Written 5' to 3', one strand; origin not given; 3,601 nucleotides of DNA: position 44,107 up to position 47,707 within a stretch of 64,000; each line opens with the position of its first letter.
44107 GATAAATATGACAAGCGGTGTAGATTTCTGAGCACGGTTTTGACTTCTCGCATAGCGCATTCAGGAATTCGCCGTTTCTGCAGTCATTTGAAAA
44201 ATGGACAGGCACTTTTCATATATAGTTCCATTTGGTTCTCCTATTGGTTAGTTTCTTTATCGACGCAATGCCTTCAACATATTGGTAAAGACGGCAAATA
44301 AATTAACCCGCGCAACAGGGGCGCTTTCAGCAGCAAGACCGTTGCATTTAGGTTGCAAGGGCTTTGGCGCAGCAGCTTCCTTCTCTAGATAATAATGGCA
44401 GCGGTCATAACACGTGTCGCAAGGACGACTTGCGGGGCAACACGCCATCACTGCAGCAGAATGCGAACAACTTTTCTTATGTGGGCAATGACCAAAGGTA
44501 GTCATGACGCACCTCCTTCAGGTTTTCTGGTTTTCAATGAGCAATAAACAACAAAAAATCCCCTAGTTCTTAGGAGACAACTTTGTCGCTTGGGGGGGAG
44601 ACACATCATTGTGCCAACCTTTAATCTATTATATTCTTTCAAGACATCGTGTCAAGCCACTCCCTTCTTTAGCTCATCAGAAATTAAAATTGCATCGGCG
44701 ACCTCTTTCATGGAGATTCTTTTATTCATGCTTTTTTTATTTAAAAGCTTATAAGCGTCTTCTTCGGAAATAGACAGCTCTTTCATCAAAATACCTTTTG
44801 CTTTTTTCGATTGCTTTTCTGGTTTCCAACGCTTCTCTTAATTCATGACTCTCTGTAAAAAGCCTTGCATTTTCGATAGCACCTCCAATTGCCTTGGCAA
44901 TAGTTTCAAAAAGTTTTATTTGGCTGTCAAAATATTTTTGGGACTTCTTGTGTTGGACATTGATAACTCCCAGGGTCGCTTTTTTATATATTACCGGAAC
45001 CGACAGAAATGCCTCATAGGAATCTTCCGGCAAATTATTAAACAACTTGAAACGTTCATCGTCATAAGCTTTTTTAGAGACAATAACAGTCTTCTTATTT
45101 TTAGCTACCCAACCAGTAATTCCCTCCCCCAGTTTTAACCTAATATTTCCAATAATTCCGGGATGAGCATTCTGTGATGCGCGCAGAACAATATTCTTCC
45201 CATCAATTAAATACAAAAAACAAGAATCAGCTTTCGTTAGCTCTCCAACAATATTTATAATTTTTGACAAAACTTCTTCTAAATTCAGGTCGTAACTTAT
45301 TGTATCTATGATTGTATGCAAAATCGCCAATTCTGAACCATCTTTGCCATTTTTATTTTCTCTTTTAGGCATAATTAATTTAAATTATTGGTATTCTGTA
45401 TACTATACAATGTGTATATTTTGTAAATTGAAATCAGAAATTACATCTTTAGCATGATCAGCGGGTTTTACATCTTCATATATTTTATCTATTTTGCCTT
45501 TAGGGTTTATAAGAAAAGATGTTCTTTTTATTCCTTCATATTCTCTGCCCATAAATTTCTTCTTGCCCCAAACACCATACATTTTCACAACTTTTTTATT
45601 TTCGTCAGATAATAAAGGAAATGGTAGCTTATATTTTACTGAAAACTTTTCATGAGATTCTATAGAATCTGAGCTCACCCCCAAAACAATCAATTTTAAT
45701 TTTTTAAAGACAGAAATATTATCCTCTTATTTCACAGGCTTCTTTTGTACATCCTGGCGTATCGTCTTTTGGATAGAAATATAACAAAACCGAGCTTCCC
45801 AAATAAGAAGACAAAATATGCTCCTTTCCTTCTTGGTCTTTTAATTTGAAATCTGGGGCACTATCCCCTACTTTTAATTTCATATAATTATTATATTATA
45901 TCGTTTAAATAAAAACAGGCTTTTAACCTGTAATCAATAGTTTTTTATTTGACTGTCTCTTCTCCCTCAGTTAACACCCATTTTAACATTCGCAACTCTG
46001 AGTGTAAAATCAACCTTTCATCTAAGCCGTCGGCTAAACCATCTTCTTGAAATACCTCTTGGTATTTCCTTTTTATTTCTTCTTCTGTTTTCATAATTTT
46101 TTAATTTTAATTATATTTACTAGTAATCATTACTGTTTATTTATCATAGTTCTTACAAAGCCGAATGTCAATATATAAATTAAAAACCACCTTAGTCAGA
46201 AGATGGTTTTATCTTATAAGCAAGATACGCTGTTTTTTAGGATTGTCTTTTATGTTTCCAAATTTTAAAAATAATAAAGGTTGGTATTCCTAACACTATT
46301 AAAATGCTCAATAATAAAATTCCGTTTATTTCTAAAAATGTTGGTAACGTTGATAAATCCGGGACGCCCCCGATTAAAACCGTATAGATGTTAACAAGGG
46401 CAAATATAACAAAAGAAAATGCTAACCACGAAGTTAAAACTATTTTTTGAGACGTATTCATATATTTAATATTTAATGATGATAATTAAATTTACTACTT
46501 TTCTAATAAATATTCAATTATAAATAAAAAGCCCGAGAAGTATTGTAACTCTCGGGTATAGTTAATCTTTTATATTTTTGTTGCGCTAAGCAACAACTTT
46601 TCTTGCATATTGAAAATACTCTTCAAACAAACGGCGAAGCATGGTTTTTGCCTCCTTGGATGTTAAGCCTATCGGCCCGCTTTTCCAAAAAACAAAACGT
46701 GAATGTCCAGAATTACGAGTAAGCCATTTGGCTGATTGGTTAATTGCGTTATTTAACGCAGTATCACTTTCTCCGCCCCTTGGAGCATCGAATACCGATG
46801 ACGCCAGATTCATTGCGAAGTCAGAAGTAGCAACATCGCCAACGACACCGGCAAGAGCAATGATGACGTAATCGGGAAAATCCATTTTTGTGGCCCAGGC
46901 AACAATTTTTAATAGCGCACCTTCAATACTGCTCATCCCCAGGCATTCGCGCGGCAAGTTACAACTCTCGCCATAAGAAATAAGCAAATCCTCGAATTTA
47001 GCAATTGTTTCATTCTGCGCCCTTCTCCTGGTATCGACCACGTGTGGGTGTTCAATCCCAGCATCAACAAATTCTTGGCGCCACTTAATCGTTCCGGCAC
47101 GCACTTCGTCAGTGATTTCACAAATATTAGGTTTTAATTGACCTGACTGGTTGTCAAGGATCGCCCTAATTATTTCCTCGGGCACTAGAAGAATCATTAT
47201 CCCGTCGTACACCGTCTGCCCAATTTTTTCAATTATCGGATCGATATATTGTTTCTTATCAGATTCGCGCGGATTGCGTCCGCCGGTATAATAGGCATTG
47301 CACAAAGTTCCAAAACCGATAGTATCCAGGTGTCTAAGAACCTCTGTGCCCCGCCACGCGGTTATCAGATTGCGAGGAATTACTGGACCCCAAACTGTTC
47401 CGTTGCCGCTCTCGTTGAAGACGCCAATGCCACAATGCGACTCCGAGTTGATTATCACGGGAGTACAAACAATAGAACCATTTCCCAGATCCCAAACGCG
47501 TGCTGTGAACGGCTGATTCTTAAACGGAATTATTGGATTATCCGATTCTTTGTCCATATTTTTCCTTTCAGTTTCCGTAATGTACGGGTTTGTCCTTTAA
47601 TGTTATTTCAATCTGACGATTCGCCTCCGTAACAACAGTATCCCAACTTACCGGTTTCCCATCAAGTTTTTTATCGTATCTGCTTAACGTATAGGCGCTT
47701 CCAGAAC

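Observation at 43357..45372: GAF-ANTAR regulator followed by a terminator-containing leader and two tandem paralogous Cys/His-rich small proteins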

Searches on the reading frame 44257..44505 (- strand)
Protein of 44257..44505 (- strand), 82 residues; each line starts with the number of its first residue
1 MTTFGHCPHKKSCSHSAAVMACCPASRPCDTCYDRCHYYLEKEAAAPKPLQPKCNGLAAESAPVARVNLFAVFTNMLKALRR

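Call 7: search_protein_families(library=pfam, max_evalue=1, proteins=[window:44260-44505:-])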
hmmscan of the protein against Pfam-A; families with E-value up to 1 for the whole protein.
seq(82 aa): 0 families

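Call 8: search_protein_families(library=ncbifam, max_evalue=1, proteins=[window:44260-44505:-])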
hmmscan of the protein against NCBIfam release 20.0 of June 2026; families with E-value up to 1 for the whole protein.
seq(82 aa): 1 family
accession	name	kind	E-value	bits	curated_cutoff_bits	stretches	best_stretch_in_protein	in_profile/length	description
NF045796.1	DsrK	equivalog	0.27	9.8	400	1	28-48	54-74/453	sulfate reduction electron transfer complex DsrMKJOP subunit DsrK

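Call 10: find_encoding_contigs(protein=window:44257-44505:-, flank=10000, max_places=10)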
Protein window:44257-44505:- (82 aa): no gene with exactly this product is on record in the collection.

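Call 12: find_homologous_proteins(query=window:44260-44505:-, max_evalue=0.1)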
Query seq(82 aa) (82 aa): 1 proteins with E <= 0.1 among 1 candidates.
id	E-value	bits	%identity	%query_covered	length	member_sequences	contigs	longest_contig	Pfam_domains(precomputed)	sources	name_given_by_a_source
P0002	1.6e-49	183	99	100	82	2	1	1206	-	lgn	-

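Call 14: find_encoding_contigs(protein=P0002, flank=10000, max_places=10)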
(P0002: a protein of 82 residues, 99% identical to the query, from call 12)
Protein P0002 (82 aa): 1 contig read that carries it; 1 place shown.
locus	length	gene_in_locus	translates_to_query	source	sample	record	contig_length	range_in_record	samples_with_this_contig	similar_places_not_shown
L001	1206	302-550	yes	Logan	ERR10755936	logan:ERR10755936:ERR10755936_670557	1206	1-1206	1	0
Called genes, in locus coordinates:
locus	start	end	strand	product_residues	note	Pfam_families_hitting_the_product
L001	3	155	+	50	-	?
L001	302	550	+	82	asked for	-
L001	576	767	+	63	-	-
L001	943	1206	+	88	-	?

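Call 65: predict_structure(alignment_id=A7)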
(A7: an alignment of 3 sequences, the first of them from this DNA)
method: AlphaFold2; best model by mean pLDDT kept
length: 82 residues; sequences in the alignment: 3
mean_pLDDT: 68.2   pTM: 0.46
mean pLDDT of the five models: 68.2, 65.4, 64.1, 62.1, 53.0
residues with pLDDT >= 90: 0; 70-90: 46; 50-70: 26; < 50: 10
segments of 3 or more residues with pLDDT < 50: 60-68
pLDDT, mean of each block of 10 residues (from residue 1): 78 76 80 80 73 61 47 55 49
secondary structure, 60 per line:
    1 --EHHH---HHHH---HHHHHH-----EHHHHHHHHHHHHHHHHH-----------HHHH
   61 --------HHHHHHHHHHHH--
elements in order: H10-13 H17-22 H29-45 H57-60 H69-80

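Call 67: search_protein_representatives(alignment_id=A7)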
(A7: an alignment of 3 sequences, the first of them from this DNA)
Query: 3 sequences, 82 profile positions. Proteins with E-value up to 0.001 (for the whole library): 13; up to 1e-10: 2; up to 1e-30: 1. The best 13 are listed.
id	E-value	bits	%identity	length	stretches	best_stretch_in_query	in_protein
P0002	5.9e-49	180.3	-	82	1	1-82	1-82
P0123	1.3e-19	86.3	-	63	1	1-53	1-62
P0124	1.9e-09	53.7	-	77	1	6-81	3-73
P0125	1.8e-08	50.6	-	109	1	5-54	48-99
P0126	5.1e-08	49.1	-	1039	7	25-35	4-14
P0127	1.2e-07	47.9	-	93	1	5-49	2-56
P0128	1.3e-07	47.9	-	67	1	5-47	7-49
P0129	2.3e-07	47.1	-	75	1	6-66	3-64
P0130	4.5e-07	46.1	-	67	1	5-44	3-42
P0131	5.0e-07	46.0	-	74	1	5-51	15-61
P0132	5.7e-07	45.8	-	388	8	25-47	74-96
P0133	1.7e-06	44.3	-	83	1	2-49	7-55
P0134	3.2e-04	37.0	-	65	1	6-53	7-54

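Call 69: fold_search(model_id=the predicted structure, library=pdb)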
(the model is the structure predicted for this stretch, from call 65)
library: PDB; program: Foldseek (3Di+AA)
matches with E <= 10: 0; with E <= 0.001: 0
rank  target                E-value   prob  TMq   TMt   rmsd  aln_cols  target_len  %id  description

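Call 70: find_encoding_contigs(protein=P0133, flank=4000, max_places=3)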
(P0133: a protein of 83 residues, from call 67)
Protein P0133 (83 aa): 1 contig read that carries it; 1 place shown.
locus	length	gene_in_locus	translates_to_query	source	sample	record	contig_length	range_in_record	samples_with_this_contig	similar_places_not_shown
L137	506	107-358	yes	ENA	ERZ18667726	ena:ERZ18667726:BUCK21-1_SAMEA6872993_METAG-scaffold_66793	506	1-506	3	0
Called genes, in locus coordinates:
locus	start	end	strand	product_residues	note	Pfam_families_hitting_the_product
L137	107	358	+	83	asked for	-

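Call 72: find_encoding_contigs(protein=P0134, flank=4000, max_places=3)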
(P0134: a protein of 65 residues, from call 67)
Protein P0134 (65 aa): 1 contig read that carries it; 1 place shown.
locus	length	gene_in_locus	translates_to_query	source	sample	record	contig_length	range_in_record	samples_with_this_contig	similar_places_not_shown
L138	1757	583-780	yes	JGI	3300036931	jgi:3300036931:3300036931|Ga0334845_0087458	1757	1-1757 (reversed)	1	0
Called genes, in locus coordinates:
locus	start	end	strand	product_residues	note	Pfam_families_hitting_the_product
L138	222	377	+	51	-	-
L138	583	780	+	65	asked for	-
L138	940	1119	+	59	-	-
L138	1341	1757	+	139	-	?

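Call 75: search_solved_structures(query=A8, max_evalue=10, show_alignments=3)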
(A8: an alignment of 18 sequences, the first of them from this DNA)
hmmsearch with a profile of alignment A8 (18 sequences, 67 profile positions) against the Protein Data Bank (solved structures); distinct sequences matched with E-value up to 10: 1.
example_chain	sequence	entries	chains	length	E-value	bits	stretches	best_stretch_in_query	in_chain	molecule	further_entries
2yf0_A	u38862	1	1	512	0.48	13.6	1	3-35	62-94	MYOTUBULARIN-RELATED PROTEIN 6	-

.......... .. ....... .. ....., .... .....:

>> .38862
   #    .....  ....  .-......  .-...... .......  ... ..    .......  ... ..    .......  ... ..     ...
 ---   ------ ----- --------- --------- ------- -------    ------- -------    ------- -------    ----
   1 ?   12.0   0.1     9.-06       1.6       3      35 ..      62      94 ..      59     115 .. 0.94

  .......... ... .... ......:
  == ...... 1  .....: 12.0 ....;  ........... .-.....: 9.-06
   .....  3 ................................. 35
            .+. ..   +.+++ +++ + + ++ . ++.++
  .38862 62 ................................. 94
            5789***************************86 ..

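Call 76: search_protein_families(library=pfam, alignment_id=A8, max_evalue=10)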
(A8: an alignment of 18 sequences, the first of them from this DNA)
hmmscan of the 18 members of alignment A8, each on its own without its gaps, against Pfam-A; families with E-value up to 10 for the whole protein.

A. member 1, seq(82 aa): 0 families

B. families by the number of members that match (of 18 scanned): 3 families
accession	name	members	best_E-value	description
PF14946.11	DUF4501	1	0.029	Domain of unknown function (DUF4501)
PF23547.1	Zn_ribbon_FGT1_1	1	0.08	FORGETTER1 first zinc ribbon domain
PF18251.7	Defensin_5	1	2.1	Fungal defensin Copsin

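Call 78: search_protein_families(library=phrogs, max_evalue=1, proteins=[window:44260-44505:-])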
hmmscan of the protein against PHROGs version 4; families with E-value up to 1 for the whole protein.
seq(82 aa): 0 families

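Call 79: search_protein_families(library=padloc, max_evalue=1, proteins=[window:44260-44505:-])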
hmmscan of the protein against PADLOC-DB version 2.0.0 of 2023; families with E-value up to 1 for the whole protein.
seq(82 aa): 0 families

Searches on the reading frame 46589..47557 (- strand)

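Call 7: search_protein_families(library=pfam, max_evalue=1, proteins=[window:46589-47557:-])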
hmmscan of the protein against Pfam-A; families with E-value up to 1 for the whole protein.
seq(323 aa): 1 family
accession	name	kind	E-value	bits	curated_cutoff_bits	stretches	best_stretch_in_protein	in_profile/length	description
PF16753.10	Tipalpha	-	0.13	12.6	26.6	1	157-187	14-44/151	TNF-alpha-Inducing protein of Helicobacter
